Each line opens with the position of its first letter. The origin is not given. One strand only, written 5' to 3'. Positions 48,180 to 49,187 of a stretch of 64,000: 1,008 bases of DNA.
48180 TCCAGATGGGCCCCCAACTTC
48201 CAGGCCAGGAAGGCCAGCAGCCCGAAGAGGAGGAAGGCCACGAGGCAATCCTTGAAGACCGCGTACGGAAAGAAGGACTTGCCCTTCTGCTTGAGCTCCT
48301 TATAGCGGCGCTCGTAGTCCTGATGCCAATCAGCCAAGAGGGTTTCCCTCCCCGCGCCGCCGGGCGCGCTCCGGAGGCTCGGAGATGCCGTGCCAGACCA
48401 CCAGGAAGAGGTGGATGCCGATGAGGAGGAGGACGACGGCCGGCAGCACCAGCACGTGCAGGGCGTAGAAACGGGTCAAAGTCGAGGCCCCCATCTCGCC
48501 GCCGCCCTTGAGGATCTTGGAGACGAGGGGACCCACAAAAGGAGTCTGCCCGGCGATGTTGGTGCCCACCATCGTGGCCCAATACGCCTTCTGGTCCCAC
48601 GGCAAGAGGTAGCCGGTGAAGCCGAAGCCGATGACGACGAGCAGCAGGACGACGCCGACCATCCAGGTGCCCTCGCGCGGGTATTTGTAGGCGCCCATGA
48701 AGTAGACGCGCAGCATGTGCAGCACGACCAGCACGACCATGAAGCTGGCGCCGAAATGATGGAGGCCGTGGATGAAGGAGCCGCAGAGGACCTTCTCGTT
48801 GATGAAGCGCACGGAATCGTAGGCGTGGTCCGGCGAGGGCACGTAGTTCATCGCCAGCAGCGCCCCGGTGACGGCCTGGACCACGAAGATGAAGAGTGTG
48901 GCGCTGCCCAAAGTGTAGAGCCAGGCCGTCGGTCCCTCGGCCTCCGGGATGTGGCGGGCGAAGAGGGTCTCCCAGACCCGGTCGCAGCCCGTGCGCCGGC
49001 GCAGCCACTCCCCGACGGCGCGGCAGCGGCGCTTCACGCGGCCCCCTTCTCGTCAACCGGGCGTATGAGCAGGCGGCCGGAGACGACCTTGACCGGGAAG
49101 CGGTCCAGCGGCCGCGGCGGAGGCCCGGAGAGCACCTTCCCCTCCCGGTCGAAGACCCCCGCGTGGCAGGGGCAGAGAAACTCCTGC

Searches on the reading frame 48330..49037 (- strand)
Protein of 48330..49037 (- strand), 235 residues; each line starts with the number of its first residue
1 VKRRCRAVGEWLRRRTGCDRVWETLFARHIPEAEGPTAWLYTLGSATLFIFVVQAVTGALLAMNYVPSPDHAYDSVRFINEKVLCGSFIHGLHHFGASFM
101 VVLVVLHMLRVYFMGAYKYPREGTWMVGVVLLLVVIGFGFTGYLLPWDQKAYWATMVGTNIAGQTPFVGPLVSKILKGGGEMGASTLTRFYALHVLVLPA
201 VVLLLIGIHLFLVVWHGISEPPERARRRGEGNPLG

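Call 16: search_protein_families(library=pfam, proteins=[window:48330-49037:-], max_evalue=0.001)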
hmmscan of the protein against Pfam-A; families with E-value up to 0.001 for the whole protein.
window:48330-49037:- (235 aa): 3 families
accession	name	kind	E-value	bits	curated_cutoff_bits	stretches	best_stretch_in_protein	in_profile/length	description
PF00033.24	Cytochrome_B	-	8.9e-47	159.8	27.2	1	39-213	12-185/189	Cytochrome b/b6/petB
PF13631.11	Cytochrom_B_N_2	-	9e-45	153.1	27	1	99-226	2-128/169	Cytochrome b(N-terminal)/b6/petB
PF14358.11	DUF4405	-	0.00077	20.4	26.7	1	46-108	5-62/66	Domain of unknown function (DUF4405)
